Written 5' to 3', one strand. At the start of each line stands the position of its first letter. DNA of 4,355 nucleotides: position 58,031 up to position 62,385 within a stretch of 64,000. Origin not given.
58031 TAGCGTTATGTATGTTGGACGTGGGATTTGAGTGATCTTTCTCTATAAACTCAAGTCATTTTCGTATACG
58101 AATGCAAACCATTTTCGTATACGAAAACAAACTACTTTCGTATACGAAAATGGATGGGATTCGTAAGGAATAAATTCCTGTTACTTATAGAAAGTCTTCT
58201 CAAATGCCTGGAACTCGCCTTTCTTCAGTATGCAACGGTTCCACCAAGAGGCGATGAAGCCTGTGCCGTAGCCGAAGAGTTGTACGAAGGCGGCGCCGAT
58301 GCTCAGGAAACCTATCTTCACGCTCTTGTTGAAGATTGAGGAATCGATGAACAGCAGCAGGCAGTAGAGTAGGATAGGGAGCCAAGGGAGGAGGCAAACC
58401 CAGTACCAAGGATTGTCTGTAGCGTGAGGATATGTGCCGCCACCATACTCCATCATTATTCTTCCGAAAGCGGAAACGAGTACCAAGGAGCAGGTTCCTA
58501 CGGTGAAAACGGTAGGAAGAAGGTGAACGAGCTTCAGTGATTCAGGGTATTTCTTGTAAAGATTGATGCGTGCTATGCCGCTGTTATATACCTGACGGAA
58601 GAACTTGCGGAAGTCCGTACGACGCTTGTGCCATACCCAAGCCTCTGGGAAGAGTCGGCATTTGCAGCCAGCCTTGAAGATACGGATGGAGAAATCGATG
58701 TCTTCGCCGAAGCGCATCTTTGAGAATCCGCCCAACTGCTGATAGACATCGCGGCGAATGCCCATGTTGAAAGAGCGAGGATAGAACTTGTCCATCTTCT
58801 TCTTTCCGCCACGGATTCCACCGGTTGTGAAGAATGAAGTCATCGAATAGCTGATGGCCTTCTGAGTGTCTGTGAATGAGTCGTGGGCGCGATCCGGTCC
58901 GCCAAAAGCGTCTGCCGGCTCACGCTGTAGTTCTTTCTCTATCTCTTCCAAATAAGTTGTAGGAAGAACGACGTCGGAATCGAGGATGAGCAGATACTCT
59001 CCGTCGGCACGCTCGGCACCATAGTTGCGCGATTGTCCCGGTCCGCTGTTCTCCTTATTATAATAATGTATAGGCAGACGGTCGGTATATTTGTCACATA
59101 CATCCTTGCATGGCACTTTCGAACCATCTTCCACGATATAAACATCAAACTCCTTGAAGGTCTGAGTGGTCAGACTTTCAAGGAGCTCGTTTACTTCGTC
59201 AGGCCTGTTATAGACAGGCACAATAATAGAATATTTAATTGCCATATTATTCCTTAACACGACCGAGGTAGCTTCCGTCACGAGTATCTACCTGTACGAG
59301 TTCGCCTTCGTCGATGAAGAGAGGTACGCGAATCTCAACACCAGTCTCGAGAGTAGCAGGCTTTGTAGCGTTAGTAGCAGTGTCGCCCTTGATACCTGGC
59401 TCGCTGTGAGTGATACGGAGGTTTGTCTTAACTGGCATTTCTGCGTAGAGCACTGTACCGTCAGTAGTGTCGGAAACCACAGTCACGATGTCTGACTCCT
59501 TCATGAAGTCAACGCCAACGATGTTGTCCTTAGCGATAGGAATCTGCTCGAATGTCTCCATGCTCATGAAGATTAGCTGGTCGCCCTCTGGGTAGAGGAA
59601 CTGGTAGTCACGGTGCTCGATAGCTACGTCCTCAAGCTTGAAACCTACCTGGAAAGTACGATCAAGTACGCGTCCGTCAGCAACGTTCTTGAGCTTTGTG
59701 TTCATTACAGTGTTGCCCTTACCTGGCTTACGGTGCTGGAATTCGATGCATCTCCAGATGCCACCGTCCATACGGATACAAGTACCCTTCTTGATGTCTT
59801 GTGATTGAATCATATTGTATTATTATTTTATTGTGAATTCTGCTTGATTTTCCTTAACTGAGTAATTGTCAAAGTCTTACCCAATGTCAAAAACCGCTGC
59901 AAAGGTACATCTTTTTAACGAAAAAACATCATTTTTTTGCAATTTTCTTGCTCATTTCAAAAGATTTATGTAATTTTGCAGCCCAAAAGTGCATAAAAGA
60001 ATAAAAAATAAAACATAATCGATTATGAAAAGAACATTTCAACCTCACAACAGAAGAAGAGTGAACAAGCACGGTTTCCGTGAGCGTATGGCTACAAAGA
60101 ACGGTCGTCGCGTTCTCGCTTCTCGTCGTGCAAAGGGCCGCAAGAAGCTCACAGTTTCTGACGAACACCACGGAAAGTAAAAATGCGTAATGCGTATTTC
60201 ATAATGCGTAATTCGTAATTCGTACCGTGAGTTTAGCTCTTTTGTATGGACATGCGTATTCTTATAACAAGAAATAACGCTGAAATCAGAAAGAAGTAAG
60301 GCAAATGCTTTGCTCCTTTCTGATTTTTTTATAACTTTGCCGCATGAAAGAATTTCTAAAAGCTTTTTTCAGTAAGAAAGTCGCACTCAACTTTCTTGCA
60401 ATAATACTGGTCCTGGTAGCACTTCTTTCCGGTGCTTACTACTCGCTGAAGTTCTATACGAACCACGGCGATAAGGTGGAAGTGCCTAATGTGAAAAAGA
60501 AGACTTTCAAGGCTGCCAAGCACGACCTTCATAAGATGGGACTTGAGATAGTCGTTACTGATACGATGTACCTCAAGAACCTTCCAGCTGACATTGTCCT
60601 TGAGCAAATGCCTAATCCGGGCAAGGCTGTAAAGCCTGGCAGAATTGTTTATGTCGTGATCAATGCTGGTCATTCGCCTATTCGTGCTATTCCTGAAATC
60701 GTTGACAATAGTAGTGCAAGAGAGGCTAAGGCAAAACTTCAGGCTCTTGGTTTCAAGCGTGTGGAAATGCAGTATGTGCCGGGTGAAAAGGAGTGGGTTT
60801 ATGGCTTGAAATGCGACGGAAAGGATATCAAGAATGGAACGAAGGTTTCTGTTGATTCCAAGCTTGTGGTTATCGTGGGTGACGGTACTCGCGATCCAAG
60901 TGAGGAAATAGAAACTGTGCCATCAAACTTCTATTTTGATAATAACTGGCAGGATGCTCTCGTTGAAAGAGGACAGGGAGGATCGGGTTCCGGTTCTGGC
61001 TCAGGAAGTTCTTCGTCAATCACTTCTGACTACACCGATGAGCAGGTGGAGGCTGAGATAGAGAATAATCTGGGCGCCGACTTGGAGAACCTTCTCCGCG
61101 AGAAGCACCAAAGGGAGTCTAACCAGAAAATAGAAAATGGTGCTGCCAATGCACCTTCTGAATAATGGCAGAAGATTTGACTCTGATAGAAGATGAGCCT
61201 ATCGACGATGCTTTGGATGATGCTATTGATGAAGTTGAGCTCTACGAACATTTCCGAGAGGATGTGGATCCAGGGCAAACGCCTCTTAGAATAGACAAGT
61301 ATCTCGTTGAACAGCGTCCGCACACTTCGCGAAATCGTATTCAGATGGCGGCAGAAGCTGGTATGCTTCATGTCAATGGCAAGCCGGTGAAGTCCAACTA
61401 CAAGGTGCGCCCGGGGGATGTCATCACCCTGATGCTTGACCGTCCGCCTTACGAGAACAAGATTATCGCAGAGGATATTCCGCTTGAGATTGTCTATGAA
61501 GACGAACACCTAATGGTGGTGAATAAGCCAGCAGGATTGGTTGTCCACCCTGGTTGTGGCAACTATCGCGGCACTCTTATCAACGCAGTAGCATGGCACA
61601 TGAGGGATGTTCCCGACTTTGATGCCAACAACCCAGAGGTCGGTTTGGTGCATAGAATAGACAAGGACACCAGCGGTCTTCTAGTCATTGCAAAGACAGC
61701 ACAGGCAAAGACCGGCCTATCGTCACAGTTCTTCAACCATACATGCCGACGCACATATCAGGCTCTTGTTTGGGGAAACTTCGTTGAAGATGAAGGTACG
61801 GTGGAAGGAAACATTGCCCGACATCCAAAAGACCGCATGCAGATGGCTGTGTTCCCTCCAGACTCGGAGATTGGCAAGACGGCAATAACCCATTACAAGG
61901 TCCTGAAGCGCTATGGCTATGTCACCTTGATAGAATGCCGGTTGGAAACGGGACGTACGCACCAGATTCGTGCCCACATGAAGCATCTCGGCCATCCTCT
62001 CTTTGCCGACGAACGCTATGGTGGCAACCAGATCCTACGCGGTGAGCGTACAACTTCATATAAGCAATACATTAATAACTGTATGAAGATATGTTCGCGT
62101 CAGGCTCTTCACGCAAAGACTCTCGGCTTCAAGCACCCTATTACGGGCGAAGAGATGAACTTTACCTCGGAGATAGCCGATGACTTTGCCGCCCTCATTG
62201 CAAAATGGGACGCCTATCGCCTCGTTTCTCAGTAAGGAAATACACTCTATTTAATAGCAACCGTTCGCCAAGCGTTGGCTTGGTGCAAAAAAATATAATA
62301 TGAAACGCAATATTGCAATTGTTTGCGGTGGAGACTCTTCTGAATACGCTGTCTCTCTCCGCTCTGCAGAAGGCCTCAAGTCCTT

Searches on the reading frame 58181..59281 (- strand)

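Call 65: search_protein_families(library=pfam, proteins=[window:58181-59281:-], max_evalue=0.00001)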
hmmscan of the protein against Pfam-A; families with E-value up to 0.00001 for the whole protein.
window:58181-59281:- (366 aa): 5 families
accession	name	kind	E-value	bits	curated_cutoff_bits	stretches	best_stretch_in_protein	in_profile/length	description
PF00535.33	Glycos_transf_2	-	1.7e-28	100.1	23.3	1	18-183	1-167/168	Glycosyl transferase family 2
PF13641.12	Glyco_tranf_2_3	-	4.6e-16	60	27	1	17-230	3-223/230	Glycosyltransferase like family 2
PF13632.12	Glyco_trans_2_3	-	2e-13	51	27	1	96-305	1-196/198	Glycosyl transferase family group 2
PF10111.15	Glyco_tranf_2_2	-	9.6e-12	45.4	27.3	1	18-231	1-231/276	Glycosyltransferase like family 2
PF13506.12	Glyco_transf_21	-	1.9e-06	27.9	21.7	0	89-120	26-57/174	Glycosyl transferase family 21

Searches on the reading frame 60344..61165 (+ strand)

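Call 65: search_protein_families(library=pfam, proteins=[window:60344-61165:+], max_evalue=0.00001)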
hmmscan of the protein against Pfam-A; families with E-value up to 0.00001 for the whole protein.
window:60344-61165:+ (273 aa): 1 family
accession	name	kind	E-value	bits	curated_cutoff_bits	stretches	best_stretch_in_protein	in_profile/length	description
PF03793.24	PASTA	-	1.3e-11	44.8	23.2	1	45-107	1-63/64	PASTA domain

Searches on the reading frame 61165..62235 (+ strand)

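Call 65: search_protein_families(library=pfam, proteins=[window:61165-62235:+], max_evalue=0.00001)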
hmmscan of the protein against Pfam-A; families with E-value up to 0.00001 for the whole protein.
window:61165-62235:+ (356 aa): 2 families
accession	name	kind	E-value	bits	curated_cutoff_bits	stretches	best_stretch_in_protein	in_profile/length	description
PF00849.27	PseudoU_synth_2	-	1.2e-33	116.9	26.8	1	115-274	1-152/152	RNA pseudouridylate synthase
PF01479.30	S4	-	5.1e-11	42.6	22.8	1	42-87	2-48/48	S4 domain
